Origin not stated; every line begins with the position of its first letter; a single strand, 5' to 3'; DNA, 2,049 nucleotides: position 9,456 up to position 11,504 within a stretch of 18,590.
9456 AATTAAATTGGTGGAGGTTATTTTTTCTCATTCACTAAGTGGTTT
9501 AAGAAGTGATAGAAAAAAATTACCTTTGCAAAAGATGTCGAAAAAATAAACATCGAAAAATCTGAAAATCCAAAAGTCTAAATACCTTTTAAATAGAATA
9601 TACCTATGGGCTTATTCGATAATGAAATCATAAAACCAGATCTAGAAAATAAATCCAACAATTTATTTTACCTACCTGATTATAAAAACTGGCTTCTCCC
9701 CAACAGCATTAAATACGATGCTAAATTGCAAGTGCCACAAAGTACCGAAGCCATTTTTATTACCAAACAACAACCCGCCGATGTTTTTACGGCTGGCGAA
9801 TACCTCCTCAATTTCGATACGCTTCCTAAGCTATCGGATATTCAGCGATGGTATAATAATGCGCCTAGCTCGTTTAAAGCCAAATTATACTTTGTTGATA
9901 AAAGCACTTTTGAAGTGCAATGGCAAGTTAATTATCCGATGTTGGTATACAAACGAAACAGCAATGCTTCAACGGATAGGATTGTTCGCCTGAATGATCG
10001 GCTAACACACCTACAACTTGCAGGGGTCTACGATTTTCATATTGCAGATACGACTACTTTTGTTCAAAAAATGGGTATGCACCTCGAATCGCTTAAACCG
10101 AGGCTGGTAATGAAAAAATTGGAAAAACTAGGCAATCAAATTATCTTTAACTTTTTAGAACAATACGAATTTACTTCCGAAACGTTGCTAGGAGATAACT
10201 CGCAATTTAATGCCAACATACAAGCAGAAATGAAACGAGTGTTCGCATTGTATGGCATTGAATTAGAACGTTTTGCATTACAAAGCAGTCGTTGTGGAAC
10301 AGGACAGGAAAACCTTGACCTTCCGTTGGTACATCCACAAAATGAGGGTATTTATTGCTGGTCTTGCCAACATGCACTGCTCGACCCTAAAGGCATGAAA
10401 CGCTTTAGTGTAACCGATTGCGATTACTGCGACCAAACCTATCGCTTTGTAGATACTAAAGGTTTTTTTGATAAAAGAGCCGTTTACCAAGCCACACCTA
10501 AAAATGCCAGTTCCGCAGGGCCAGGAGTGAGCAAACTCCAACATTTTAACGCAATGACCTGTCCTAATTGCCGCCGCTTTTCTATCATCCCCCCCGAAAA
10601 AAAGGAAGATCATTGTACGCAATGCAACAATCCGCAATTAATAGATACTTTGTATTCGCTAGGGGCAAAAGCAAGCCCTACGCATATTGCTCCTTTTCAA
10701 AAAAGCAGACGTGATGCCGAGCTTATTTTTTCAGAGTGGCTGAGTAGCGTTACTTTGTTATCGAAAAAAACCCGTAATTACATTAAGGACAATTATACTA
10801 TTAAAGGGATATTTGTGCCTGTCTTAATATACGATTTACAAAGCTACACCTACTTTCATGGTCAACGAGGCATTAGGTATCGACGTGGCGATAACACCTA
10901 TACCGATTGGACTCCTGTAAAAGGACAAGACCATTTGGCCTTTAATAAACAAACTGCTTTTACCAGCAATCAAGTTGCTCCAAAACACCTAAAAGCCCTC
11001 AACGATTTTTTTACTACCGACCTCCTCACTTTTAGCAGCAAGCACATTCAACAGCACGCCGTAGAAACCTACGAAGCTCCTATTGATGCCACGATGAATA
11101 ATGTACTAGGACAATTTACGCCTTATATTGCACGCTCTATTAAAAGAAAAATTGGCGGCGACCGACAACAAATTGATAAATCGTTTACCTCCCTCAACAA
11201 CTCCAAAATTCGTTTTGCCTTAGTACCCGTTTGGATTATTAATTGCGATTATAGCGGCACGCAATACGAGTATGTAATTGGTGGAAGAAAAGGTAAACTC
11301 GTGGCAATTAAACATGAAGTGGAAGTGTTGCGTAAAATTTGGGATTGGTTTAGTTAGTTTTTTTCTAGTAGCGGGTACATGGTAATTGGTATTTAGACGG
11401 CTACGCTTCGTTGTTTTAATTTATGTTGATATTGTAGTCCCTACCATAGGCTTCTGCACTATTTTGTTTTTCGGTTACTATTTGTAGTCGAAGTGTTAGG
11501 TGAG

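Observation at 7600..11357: Tandem paralog pair: soluble SPFH-like domain fused to two zinc ribbons and an unplaceable C-terminal domain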

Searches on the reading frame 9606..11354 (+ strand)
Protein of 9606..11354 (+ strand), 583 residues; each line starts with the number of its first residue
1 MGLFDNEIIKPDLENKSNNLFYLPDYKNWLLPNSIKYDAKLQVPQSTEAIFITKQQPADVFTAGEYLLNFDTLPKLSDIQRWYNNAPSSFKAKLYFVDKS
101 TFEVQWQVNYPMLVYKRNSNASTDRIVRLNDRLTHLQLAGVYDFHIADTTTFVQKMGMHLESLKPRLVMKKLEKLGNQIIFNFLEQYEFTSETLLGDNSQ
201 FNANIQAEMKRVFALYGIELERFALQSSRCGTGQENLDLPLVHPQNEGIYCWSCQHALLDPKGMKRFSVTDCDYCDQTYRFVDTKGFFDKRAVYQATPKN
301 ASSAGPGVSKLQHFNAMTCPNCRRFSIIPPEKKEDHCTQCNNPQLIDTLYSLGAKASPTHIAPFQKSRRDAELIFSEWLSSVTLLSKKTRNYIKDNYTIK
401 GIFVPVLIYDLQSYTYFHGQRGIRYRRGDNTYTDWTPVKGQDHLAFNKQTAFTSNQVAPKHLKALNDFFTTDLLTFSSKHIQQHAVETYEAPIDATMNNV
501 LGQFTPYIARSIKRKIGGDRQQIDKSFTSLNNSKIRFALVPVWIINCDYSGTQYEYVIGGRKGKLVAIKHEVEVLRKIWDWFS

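Call 4: search_protein_families(library=pfam, proteins=[window:9606-11354:+], max_evalue=1)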
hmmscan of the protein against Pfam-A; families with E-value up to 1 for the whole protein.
window:9606-11354:+ (583 aa): 3 families
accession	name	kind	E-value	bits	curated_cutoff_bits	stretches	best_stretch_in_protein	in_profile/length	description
PF13421.11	Band_7_1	-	2.6e-20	73.4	24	1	33-226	9-191/211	SPFH domain-Band 7 family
PF01145.31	Band_7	-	0.00025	21.6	23.6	1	42-227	2-144/176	SPFH domain / Band 7 family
PF19134.6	DUF5817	-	0.025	15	31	1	318-350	5-37/57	Domain of unknown function (DUF5817)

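Call 5: search_protein_families(library=ncbifam, proteins=[window:9606-11354:+], max_evalue=1)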
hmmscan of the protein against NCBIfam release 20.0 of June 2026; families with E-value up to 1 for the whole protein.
window:9606-11354:+ (583 aa): 1 family
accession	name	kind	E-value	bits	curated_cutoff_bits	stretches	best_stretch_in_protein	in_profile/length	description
NF011481.0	PRK14890.1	equivalog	0.59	10.2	61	0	295-327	6-38/61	putative Zn-ribbon RNA-binding protein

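Call 7: search_protein_families(library=padloc, proteins=[window:9606-11354:+], max_evalue=1)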
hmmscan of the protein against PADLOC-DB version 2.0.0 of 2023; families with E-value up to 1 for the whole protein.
window:9606-11354:+ (583 aa): 1 family
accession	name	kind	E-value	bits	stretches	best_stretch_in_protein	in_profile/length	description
PDLC04162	HEC-08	-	0.08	10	1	249-301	244-296/358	-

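Call 29: predict_structure(protein=window:9606-11354:+)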
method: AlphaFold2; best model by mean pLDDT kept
length: 583 residues; sequences in the alignment: 1
mean_pLDDT: 30.4   pTM: 0.20
mean pLDDT of the five models: 30.4, 26.5, 26.2, 24.2, 24.1
residues with pLDDT >= 90: 0; 70-90: 0; 50-70: 0; < 50: 583
segments of 3 or more residues with pLDDT < 50: 1-583
pLDDT, mean of each block of 10 residues (from residue 1): 26 32 29 27 31 31 29 36 36 32 27 27 26 24 26 30 30 37 38 38 43 36 27 23 25 24 25 26 29 27 30 26 25 27 27 24 31 42 37 40 33 32 30 30 31 29 33 27 29 30 32 35 36 32 31 30 28 31 29
secondary structure, 60 per line:
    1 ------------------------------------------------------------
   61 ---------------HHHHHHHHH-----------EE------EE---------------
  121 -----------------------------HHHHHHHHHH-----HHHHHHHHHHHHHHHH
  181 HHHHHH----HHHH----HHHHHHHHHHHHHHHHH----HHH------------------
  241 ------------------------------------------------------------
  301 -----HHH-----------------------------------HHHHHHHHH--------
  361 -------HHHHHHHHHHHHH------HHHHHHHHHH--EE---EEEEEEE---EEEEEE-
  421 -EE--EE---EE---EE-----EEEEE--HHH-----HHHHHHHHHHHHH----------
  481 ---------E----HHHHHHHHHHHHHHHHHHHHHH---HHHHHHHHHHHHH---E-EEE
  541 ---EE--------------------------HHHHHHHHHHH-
elements in order: H76-84 H150-159 H165-186 H191-194 H199-215 H344-352 H368-380 H387-396 E404-410 E414-419 E443-447 H458-470 H495-516 H520-532 E538-540 H572-582

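Call 40: find_encoding_contigs(protein=window:9606-11354:+, flank=10000, max_places=6)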
Protein window:9606-11354:+ (583 aa): no gene with exactly this product is on record in the collection.

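Call 53: list_cluster_members(proteins=[P0001, window:9606-11354:+, window:5566-7527:+])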
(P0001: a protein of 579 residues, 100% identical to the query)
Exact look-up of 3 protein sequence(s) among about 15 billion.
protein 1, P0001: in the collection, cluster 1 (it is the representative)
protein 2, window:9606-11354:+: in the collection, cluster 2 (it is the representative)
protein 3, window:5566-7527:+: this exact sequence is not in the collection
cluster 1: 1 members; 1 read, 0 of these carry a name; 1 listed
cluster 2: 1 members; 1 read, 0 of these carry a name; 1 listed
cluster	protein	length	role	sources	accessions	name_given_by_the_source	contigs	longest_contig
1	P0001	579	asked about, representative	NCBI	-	-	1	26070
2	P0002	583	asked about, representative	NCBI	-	-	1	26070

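Call 80: search_dna_similar(query=window:9606-11354:+, collection=plasmids, mode=protein, max_evalue=0.001, max_rows=15)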
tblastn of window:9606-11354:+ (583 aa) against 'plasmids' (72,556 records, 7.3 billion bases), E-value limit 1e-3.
Records with a match: 148; places in all: 148; records where one place covers at least 80% of the query: 3.
Best place of each record, by identity: <60% 148.
By first word of the organism name: Ralstonia 131; Paracoccus 5; Vibrio 3; Burkholderia 3; Tsukamurella 1; Pseudorhodobacter 1; Enterococcus 1; Comamonas 1; Bacteroides 1; Gemmatirosa 1.
By predicted mobility (MOB-suite, as given by PLSDB): mobilizable 103; non-mobilizable 42; conjugative 3.
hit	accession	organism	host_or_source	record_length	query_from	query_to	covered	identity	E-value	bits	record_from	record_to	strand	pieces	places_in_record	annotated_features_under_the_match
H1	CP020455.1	Vibrio coralliilyticus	Crassostrea gigas (Pacific ...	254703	33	565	90%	23.8%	1e-10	135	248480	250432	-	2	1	hypothetical protein (x2)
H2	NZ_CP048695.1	Vibrio coralliilyticus OCN008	coral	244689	33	565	91%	23.0%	2e-13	153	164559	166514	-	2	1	SPFH domain-containing protein | hypothetical protein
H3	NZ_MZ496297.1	Vibrio sp.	-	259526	33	565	91%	23.0%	2e-13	153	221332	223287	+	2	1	SPFH domain-containing protein | hypothetical protein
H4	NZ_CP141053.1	Paracoccus denitrificans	-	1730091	34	565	80%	23.6%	2e-16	156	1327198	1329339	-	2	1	none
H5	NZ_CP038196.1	Paracoccus versutus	single cell,soil adjacent to the roots ...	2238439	26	565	67%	25.1%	7e-16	154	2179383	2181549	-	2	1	none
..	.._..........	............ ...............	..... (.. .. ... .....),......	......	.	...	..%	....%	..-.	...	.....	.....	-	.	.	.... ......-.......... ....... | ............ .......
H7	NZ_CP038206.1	Paracoccus pantotrophus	single cell,soil associated with ...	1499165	25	565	58%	26.0%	1e-16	157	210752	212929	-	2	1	none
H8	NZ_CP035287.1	Paracoccus versutus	whole organism,soil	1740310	26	565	58%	25.8%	7e-16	154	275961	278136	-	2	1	none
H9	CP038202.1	Paracoccus ferrooxidans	single cell,bioreactor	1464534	26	565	58%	25.8%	8e-16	154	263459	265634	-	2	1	zinc ribbon domain-containing protein | SPFH domain-containing protein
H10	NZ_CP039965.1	Pseudorhodobacter turbinis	single bacterial isolate,Turban shell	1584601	33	565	56%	26.4%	5e-17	158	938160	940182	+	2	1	record has no annotation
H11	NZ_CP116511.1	Enterococcus gallinarum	Bos taurus,whole organism,fecal sample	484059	251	568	55%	19.6%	6e-4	51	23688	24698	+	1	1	hypothetical protein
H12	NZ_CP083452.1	Comamonas odontotermitis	cell culture,cucumber rhizosphere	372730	272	567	51%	20.0%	5e-9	67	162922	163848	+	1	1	TFIIB-type zinc ribbon-containing protein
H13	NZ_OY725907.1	Bacteroides finegoldii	-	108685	29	255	39%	23.2%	8e-5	54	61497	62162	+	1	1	SPFH domain-containing protein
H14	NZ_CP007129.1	Gemmatirosa kalamazoonensis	-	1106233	35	240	35%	25.2%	8e-7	60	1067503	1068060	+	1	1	record has no annotation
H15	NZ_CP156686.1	Burkholderia stagnalis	Bacterial cells,soils collected in ...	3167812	29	239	36%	24.5%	6e-8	64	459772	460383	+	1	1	none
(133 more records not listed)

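Call 81: get_annotated_region(hit=H2, flank=4000)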
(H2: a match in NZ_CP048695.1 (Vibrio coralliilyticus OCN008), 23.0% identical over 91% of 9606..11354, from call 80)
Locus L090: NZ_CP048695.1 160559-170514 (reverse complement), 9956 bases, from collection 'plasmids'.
description: Vibrio coralliilyticus OCN008 plasmid unnamed1, complete sequence
organism: Vibrio coralliilyticus OCN008 (NCBI taxid 1384040)
taxonomy: Bacteria; Pseudomonadota; Gammaproteobacteria; Vibrionales; Vibrionaceae; Vibrio; Vibrio coralliilyticus; Vibrio coralliilyticus OCN008
host: -; source: coral; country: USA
typing (MOB-suite, as given by PLSDB): non-mobilizable; replicon rep_cluster_564
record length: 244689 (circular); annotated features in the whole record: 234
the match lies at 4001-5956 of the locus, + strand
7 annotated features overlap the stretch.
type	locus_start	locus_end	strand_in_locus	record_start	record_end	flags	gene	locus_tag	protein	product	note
CDS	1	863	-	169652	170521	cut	-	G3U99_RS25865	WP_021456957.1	toll/interleukin-1 receptor domain-containing protein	GO:0007165 - signal transduction [Evidence IEA]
CDS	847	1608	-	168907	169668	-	-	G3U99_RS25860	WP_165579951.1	hypothetical protein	-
CDS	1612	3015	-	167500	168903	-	-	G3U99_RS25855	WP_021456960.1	hypothetical protein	-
CDS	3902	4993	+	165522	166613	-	-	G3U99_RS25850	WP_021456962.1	SPFH domain-containing protein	-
CDS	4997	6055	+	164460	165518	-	-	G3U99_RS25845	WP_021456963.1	hypothetical protein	-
CDS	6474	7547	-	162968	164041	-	-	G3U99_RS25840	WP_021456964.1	LacI family DNA-binding transcriptional regulator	-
CDS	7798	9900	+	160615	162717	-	-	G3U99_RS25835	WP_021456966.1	alpha-galactosidase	-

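Call 82: get_annotated_region(hit=H6, flank=4000)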
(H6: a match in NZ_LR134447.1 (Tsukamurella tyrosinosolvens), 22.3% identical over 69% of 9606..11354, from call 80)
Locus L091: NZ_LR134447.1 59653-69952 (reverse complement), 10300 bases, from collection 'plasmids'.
description: Tsukamurella tyrosinosolvens strain NCTC13231 plasmid 5, complete sequence
organism: Tsukamurella tyrosinosolvens (NCBI taxid 57704)
taxonomy: Bacteria; Actinomycetota; Actinomycetes; Mycobacteriales; Tsukamurellaceae; Tsukamurella; Tsukamurella tyrosinosolvens
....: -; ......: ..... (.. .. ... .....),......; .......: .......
typing (MOB-suite, as given by PLSDB): non-mobilizable
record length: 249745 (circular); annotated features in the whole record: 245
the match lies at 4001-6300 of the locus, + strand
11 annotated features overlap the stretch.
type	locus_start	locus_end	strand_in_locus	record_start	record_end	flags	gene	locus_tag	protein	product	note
CDS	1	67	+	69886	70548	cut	-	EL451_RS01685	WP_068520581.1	TetR/AcrR family transcriptional regulator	-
CDS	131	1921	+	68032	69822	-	-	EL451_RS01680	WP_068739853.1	phospholipase C, phosphocholine-specific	-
CDS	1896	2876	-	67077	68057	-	-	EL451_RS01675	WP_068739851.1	MerR family transcriptional regulator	GO:0006355 - regulation of DNA-templated transcription [Evidence IEA]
CDS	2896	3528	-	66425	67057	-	-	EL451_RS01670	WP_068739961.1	HEAT repeat domain-containing protein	-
CDS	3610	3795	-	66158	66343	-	-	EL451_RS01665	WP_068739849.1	DUF1508 domain-containing protein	-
CDS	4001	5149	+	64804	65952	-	-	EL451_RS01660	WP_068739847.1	SPFH domain-containing protein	-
CDS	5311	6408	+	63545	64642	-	-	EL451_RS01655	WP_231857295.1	hypothetical protein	-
CDS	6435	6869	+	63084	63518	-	-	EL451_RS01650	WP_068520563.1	hypothetical protein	-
CDS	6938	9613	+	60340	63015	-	polA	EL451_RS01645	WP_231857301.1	DNA polymerase I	GO:0006261 - DNA-templated DNA replication [Evidence IEA]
CDS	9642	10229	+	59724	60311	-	-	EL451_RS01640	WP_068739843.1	hypothetical protein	-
CDS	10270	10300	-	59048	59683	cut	-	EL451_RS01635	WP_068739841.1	isochorismatase family protein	-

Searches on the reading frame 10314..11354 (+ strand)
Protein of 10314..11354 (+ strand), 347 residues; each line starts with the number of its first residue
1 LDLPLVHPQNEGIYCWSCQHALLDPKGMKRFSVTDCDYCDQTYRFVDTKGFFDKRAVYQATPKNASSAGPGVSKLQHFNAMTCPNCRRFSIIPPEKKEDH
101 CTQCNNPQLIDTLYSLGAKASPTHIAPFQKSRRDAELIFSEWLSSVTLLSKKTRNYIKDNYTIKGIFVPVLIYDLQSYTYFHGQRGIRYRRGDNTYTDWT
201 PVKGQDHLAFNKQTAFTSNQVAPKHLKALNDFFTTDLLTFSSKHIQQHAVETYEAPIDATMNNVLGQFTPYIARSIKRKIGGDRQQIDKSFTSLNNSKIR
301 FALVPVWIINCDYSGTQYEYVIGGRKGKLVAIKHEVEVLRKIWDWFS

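Call 6: search_protein_families(library=pfam, proteins=[window:10314-11354:+], max_evalue=10)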
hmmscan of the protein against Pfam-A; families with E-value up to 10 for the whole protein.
window:10314-11354:+ (347 aa): 3 families
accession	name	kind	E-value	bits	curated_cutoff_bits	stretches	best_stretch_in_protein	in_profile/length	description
PF19134.6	DUF5817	-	0.007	16.8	31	1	82-114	5-37/57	Domain of unknown function (DUF5817)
PF01485.27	IBR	-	4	8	24.3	1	78-105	16-48/65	IBR domain, a half RING-finger domain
PF14319.11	Zn_Tnp_IS91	-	5.1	7.6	26.3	1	78-108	36-66/90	Transposase zinc-binding domain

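Call 56: predict_structure(alignment_id=A4)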
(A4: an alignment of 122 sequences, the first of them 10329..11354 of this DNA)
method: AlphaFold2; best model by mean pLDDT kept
length: 342 residues; sequences in the alignment: 122
mean_pLDDT: 79.9   pTM: 0.65
mean pLDDT of the five models: 79.9, 78.9, 78.8, 77.4, 76.4
residues with pLDDT >= 90: 152; 70-90: 107; 50-70: 39; < 50: 44
segments of 3 or more residues with pLDDT < 50: 23-28, 41-72, 106-111
pLDDT, mean of each block of 10 residues (from residue 1): 71 77 48 71 40 33 35 65 75 82 54 79 95 95 92 96 94 95 97 97 94 89 81 91 84 87 94 97 92 92 94 91 78 65 64
secondary structure, 60 per line:
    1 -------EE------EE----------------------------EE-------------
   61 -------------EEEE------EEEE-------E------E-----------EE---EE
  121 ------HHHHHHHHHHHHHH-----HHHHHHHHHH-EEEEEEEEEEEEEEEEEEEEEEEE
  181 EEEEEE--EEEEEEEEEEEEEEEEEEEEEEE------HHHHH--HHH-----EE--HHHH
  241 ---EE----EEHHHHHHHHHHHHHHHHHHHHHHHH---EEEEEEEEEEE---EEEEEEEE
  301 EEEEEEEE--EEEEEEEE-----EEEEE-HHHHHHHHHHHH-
elements in order: E74-77 E84-87 H127-140 H146-155 E157-186 E189-211 H218-222 H237-240 H252-275 E279-289 E293-308 E311-318 E324-328 H330-341

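Call 69: fold_search(model_id=the predicted structure, library=pdb)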
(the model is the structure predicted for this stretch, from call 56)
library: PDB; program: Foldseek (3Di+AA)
matches with E <= 10: 446; with E <= 0.001: 0
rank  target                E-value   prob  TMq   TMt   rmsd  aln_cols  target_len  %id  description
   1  9rsu_A                4.1e-02  0.10  0.11  0.13  25.5       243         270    7  NetF pore structure (released 2026-02-18)
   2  9rt2_N1               7.2e-02  0.09  0.11  0.13  24.8       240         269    8  NetF - ANTXR2 structure (C4) (released 2026-02-18)
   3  5cl2_A                7.2e-02  0.08  0.08  0.11  24.9       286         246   10  Crystal structure of Spo0M, sporulation control protein, from Bacillus subtilis. (released 2015-12-16)
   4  8w97                  9.5e-02  0.08  0.08  0.16  23.5       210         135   10  De novo design protein -PK16 (released 2024-09-11)
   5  5njf_A                1.0e-01  0.04  0.07  0.05  26.9       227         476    7  E. coli Microcin-processing metalloprotease TldD/E (TldD H262A mutant) with pentapeptide bound (released 2017-10-04)
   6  3b07_B                1.1e-01  0.05  0.11  0.12  22.7       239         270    7  Crystal structure of octameric pore form of gamma-hemolysin from Staphylococcus aureus (released 2011-10-12)
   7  3anz_C                1.2e-01  0.09  0.12  0.14  24.7       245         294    6  Crystal Structure of alpha-hemolysin (released 2011-06-22)
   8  4tw1_E                1.2e-01  0.06  0.09  0.11  24.9       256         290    7  Crystal structure of the octameric pore complex of the Staphylococcus aureus Bi-component Toxin LukGH (released 2014-11-12)
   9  5njc_C                1.2e-01  0.03  0.07  0.05  27.2       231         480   10  E. coli Microcin-processing metalloprotease TldD/E (TldD E263A mutant) with hexapeptide bound (released 2017-10-04)
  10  4d6w_B                1.4e-01  0.04  0.09  0.08  23.2       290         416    6  Crystal Structure of the low pH conformation of Chandipura Virus glycoprotein G ectodomain (released 2015-03-04)
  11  5njc_A                1.4e-01  0.03  0.07  0.05  27.1       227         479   10  E. coli Microcin-processing metalloprotease TldD/E (TldD E263A mutant) with hexapeptide bound (released 2017-10-04)
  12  4p24_A                1.5e-01  0.07  0.12  0.13  24.8       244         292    7  pore forming toxin (released 2015-03-11)
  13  4p24_F                1.5e-01  0.06  0.11  0.12  24.6       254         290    6  pore forming toxin (released 2015-03-11)
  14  3m4d_A                1.5e-01  0.06  0.11  0.12  24.9       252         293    6  Crystal structure of the M113N mutant of alpha-hemolysin (released 2010-05-05)
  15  7q9y_A                1.5e-01  0.06  0.11  0.12  25.1       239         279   10  Cryo-EM structure of the octameric pore of Clostridium perfringens beta-toxin. (released 2022-10-19)
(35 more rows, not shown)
